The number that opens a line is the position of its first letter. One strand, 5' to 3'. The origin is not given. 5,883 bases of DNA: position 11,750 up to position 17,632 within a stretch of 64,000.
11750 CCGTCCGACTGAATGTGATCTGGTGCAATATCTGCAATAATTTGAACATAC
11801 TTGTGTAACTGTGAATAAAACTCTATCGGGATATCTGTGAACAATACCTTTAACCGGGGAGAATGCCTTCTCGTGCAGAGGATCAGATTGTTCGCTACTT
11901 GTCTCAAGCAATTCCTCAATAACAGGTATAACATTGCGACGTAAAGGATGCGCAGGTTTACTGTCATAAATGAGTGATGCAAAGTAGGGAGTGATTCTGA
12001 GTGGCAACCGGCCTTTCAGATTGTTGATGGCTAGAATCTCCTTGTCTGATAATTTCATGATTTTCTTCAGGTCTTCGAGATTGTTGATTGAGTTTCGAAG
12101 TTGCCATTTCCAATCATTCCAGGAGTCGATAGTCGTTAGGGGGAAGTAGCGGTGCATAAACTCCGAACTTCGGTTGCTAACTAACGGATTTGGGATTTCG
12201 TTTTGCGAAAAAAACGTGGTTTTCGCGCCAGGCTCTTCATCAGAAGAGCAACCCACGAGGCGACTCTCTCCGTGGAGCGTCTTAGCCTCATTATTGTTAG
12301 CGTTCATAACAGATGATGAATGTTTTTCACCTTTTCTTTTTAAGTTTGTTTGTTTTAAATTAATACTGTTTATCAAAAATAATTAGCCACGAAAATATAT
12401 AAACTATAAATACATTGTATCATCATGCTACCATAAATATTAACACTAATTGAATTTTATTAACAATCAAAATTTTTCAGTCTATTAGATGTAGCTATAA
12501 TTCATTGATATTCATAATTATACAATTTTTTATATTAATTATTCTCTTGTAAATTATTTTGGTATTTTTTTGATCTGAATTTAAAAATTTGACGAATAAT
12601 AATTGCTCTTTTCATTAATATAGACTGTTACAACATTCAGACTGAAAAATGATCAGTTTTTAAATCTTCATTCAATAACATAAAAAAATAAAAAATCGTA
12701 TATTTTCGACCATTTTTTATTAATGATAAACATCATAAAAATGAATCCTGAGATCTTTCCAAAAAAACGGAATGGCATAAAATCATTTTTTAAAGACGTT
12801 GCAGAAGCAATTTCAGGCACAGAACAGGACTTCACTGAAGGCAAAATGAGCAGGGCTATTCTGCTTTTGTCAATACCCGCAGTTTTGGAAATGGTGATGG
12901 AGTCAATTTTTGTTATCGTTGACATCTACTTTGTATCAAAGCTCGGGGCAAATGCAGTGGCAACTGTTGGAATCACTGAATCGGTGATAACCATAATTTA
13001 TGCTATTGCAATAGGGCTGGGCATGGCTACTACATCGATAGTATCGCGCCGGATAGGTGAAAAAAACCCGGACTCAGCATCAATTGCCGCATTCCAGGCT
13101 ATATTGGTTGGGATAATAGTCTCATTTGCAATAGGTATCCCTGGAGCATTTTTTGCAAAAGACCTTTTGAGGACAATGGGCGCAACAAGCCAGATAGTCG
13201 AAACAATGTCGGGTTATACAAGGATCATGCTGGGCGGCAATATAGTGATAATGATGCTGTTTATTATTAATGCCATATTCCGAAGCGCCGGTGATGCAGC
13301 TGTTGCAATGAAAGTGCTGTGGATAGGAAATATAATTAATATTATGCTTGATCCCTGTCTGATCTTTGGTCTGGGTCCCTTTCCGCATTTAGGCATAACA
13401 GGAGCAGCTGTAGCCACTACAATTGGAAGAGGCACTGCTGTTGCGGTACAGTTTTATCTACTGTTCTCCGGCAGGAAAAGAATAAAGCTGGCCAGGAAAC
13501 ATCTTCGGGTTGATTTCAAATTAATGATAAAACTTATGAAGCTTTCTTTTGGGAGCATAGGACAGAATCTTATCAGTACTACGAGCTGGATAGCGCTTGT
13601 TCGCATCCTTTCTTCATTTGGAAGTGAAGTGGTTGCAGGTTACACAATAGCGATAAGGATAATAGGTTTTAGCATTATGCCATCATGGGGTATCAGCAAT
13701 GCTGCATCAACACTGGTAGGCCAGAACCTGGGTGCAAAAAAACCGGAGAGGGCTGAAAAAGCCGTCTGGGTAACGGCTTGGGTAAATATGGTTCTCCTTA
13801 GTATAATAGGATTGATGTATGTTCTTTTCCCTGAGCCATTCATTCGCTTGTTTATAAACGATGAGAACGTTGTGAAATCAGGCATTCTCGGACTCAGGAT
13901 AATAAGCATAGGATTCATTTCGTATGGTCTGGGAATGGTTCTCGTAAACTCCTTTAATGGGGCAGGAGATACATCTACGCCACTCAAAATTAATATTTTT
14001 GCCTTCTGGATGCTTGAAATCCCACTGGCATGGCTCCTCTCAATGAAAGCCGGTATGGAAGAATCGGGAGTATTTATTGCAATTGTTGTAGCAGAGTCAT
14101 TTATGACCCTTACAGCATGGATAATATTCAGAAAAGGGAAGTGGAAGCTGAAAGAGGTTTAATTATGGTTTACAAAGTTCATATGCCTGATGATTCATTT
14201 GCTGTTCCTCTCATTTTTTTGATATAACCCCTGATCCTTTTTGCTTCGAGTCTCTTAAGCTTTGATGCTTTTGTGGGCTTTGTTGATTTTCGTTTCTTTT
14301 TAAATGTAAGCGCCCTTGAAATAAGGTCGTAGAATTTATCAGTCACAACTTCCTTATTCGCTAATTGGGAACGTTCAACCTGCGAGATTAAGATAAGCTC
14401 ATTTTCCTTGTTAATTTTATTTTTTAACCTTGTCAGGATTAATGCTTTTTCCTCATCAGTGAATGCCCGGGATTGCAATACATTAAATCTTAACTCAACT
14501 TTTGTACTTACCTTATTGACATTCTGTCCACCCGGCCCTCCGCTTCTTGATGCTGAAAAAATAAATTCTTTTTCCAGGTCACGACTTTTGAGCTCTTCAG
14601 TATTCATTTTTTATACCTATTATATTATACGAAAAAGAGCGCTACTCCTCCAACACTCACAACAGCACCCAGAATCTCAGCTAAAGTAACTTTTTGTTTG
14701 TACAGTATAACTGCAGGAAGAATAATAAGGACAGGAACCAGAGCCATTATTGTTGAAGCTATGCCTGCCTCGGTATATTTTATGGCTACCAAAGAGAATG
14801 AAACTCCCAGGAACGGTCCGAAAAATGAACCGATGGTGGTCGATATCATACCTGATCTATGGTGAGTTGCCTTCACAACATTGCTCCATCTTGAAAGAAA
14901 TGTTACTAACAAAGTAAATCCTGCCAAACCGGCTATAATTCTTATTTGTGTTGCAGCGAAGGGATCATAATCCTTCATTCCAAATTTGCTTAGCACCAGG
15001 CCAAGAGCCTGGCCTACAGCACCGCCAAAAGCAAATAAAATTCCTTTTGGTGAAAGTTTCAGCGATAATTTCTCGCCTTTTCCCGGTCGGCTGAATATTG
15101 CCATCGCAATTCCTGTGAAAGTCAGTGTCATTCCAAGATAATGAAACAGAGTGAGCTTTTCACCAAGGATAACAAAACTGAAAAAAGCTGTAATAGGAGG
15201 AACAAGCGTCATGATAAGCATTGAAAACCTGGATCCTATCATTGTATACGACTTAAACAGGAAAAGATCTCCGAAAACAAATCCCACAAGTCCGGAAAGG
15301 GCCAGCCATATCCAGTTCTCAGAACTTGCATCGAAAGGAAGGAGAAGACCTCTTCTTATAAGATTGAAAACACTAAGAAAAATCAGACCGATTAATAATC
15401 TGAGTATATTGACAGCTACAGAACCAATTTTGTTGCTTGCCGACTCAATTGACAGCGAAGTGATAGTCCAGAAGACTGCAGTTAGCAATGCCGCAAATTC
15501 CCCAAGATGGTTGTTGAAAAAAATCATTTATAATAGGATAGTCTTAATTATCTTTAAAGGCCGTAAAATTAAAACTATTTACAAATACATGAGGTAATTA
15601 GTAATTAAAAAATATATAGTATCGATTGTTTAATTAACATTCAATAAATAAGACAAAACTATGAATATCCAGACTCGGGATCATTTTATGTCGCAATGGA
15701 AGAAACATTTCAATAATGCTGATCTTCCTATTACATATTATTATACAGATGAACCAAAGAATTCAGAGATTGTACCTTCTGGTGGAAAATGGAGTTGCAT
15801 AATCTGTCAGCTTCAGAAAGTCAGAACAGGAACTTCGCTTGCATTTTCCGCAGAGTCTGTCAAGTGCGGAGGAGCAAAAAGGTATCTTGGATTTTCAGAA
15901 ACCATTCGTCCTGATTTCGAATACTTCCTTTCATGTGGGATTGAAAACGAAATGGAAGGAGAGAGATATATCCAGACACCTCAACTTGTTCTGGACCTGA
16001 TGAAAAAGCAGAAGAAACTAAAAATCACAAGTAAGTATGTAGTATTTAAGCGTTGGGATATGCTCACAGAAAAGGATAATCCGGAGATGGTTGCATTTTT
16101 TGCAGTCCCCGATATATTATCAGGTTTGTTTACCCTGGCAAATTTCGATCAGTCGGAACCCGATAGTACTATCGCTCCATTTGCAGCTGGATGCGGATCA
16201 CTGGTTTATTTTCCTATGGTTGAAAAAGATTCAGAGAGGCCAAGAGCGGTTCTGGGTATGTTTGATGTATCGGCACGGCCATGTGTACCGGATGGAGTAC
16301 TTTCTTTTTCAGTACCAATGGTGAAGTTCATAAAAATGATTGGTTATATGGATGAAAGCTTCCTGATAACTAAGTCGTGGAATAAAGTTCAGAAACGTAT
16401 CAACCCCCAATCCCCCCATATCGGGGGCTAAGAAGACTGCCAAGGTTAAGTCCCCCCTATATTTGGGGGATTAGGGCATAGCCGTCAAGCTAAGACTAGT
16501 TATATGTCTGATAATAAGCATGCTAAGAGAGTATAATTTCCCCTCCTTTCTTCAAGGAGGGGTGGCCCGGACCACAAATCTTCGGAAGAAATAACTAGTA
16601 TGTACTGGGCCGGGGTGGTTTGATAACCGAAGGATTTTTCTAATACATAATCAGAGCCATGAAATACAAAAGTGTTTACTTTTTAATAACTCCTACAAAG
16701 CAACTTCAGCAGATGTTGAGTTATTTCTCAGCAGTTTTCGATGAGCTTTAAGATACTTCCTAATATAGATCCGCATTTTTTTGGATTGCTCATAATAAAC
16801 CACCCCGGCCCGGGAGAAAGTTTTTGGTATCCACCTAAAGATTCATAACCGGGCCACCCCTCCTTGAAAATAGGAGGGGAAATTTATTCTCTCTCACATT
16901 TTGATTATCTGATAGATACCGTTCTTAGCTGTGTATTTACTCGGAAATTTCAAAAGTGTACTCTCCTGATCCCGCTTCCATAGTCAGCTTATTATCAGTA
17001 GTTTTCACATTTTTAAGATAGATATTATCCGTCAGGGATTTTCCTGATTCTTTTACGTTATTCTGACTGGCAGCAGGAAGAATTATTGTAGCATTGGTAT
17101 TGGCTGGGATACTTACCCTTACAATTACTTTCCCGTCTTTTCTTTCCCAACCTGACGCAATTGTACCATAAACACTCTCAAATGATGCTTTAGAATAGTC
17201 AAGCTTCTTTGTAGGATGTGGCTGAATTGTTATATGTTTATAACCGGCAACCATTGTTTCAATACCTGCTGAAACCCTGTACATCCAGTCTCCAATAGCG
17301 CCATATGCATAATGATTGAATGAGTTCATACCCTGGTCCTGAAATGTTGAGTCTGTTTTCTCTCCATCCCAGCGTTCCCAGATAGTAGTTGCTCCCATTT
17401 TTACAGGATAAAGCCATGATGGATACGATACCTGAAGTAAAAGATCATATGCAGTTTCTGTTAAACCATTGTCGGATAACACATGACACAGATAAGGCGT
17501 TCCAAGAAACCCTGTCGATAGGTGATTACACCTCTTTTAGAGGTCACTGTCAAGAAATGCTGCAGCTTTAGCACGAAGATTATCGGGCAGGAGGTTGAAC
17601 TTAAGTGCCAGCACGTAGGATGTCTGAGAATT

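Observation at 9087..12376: Lysine 2,3-aminomutase operon with two tandem Ddl-like ATP-grasp ligases: possible beta-lysine-containing peptide or solute pathway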

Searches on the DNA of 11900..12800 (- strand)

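Call 57: search_rna_families(source=window, start=11900, end=12800, threshold=evalue, max_evalue=10)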
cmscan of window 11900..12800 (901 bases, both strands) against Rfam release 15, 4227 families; matches with E-value up to 10: 5.
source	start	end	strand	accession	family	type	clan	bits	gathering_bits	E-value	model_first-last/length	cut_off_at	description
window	12636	12711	+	RF01183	SNORD19B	Gene; snRNA; snoRNA; CD-box;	CL00048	26.3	50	0.1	1-84/84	no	Small nucleolar RNA SNORD19B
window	12695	12755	+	RF00202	snoR66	Gene; snRNA; snoRNA; CD-box;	-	20.6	43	0.18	1-76/76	no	Small nucleolar RNA R66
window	12689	12760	+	RF00856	mir-232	Gene; miRNA;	-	17.4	67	1.5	1-80/80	no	mir-232 microRNA precursor family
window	12598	12679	-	RF01216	snR87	Gene; snRNA; snoRNA; CD-box;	CL00046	17.3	37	5.5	1-109/109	no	Small nucleolar RNA snR87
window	12708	12771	-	RF03504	mir-9461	Gene; miRNA;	-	15.8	84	3.8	1-80/80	no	mir-9461 microRNA precursor family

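Call 76: build_rna_model(alignment_id=A3, structure=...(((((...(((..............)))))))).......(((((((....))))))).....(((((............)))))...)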
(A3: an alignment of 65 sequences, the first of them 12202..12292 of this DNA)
Model R1 built from alignment A3 (65 sequences, 91 columns); structure: as given.
model positions 91; base pairs 20; branch points 2; effective number of sequences 1.44; information 0.626 bits per position. Calibrated on 0.2 Mb of random sequence (short: E-values are rough).
structure used (alignment columns):
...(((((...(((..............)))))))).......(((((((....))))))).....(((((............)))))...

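Call 77: search_with_rna_model(model_id=R1, sources=[window, L081, L082, L084, L086, L088, L090, L091, L094, L095, L096, L097, L098, L101, L104, L105, L107, L108, L109, L112, L113, L114, L115, L116, L117, L120, L121, L122, L123, L125, L126, L128, L129, L131, L133, L135, L139, L142, L143, L144, L145, L146, L148, L149, L150, L152, L155, L158, L160, L162, L164], max_evalue=1)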
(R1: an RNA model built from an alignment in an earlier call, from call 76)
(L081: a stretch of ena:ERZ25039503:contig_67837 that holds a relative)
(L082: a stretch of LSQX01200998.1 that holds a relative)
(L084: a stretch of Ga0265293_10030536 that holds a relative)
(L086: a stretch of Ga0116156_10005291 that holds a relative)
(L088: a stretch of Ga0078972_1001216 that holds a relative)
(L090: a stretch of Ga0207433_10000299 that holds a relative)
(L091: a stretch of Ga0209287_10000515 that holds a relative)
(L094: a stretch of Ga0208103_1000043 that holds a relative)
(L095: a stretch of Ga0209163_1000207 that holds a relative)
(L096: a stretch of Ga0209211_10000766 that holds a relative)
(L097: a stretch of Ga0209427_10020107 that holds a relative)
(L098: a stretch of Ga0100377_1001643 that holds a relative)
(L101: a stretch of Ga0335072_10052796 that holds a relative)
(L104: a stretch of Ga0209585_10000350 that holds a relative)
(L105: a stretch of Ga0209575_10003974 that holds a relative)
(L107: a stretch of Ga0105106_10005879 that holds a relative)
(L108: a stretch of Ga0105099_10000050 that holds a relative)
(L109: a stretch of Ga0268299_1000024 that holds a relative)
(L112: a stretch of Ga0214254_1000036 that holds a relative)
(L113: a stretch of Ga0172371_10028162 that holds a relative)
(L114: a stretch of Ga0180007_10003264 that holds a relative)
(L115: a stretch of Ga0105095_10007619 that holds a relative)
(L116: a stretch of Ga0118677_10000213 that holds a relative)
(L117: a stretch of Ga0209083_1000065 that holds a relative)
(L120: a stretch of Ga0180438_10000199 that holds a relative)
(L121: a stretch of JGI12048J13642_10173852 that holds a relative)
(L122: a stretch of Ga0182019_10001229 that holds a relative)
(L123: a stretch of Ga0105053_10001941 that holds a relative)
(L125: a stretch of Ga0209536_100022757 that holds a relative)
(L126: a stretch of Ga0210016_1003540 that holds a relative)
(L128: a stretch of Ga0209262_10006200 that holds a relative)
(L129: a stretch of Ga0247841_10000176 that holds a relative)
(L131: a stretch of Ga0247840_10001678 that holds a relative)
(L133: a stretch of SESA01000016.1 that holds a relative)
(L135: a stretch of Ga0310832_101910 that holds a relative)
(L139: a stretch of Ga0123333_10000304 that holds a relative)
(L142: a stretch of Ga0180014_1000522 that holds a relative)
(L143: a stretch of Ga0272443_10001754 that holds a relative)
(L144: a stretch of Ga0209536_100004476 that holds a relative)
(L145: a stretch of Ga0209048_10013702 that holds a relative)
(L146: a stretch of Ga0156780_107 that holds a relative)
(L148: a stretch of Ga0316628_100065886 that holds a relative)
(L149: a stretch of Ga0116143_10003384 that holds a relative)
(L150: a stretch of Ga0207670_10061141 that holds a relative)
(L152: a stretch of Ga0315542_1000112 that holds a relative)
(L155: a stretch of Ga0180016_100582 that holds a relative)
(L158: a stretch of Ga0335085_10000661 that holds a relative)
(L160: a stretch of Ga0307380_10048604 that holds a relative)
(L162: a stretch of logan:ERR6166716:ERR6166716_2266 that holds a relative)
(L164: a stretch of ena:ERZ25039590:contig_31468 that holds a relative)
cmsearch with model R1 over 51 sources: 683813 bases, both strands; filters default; matches with E-value up to 1: 2.
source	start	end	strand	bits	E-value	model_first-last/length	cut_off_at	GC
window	12202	12292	-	111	4.4e-25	1-91/91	no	0.53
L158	13634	13720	+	14.4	0.72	1-91/91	no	0.69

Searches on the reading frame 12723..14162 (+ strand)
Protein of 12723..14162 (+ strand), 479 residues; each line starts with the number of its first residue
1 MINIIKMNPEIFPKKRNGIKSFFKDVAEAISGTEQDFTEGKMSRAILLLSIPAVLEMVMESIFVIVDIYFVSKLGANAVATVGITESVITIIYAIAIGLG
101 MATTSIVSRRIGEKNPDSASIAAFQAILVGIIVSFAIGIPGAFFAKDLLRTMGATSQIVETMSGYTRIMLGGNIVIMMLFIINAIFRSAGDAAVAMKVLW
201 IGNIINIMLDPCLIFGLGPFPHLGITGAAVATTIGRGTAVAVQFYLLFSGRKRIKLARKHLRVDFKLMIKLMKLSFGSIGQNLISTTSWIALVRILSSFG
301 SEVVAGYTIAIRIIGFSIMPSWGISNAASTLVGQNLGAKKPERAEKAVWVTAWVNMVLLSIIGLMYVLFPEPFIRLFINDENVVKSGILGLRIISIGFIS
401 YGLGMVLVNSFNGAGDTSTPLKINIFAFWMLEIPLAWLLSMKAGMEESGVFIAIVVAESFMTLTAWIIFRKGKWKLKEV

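Call 3: search_protein_families(library=pfam, proteins=[window:12723-14162:+])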
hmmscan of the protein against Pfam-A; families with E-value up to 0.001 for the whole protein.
window:12723-14162:+ (479 aa): 1 family
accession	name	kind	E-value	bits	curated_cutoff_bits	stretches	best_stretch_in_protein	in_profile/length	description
PF01554.23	MatE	-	7.4e-67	224.5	24.9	2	52-211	1-160/161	MatE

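Call 4: search_protein_families(library=ncbifam, proteins=[window:12723-14162:+])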
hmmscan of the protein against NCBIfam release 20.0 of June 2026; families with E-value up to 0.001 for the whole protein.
window:12723-14162:+ (479 aa): 12 families
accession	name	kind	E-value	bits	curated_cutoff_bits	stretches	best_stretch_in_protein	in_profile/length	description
TIGR00797.1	matE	subfamily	1.7e-86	290.6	147.4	1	52-449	1-394/396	MATE family efflux transporter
NF041801.1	MATE_SolL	equivalog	1.5e-65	221.8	780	1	28-475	4-452/458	solanimycin export family MATE transporter SolL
NF007130.1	PRK09575.1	equivalog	1.4e-30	107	445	1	43-464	5-422/435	MATE family efflux transporter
NF007562.1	PRK10189.1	equivalog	1.1e-28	100.2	465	1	43-476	26-464/470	EmmdR/YeeO family multidrug/toxin efflux MATE transporter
NF001214.0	PRK00187.1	equivalog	9.9e-26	90.7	449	1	44-456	10-428/464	NorM family multidrug efflux MATE transporter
NF052396.1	MATE_WgkD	equivalog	1.2e-24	87.2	510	1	48-386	7-341/428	tryglysin-associated MATE efflux transporter WgkD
NF000131.1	MATE_multi_MepA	equivalog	1e-20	74.4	850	1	40-469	12-434/451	multidrug efflux MATE transporter MepA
NF000217.1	MATE_multi_FepA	equivalog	4.7e-14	52.3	900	1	49-472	20-436/443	multidrug efflux MATE transporter FepA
NF007690.0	PRK10367.1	equivalog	4.8e-11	42.2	409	1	44-384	9-347/441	MATE family efflux transporter DinF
NF000263.1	MATE_multi_NorM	equivalog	8.1e-10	38.7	950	1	44-460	18-436/459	multidrug efflux MATE transporter NorM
NF041358.1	GntT_guanitoxin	equivalog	1.1e-08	34.6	525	1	47-386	16-353/438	guanitoxin biosynthesis MATE family efflux transporter GntT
NF045539.1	MATE_efflux1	equivalog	4.9e-07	29.2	350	1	54-418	10-363/411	MATE family Na+-driven efflux transporter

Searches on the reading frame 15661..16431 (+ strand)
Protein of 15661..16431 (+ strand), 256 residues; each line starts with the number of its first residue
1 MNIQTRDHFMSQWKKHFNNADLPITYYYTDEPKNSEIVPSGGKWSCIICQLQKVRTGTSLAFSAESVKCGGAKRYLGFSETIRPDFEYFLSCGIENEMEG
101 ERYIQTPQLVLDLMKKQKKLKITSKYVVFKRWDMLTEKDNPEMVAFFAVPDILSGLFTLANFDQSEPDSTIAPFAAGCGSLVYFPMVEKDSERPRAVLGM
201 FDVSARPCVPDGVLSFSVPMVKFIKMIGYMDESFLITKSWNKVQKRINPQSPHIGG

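Call 70: search_protein_families(library=pfam, proteins=[window:15661-16431:+], max_evalue=0.00001)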
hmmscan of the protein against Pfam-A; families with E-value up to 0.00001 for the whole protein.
window:15661-16431:+ (256 aa): 1 family
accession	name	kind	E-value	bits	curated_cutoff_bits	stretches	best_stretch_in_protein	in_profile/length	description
PF02596.20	DUF169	-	2.6e-25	89.9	27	1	31-227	20-207/209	Uncharacterised ArCR, COG2043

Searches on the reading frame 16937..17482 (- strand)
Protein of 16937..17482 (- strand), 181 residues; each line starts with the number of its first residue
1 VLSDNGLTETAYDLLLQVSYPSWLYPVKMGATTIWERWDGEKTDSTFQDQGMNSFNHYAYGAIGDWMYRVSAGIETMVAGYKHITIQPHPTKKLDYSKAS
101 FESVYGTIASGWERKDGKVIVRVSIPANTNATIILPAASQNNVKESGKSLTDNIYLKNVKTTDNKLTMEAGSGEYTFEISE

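Call 70: search_protein_families(library=pfam, proteins=[window:16937-17482:-], max_evalue=0.00001)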
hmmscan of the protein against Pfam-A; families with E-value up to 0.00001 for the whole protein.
window:16937-17482:- (181 aa): 2 families
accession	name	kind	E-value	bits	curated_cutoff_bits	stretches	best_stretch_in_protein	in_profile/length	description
PF17389.8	Bac_rhamnosid6H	-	4e-25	89.3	24.5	1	1-69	274-337/339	Bacterial alpha-L-rhamnosidase 6 hairpin glycosidase domain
PF17390.7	Bac_rhamnosid_C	-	2.1e-22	79.2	22.1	1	73-148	1-76/78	Bacterial alpha-L-rhamnosidase C-terminal domain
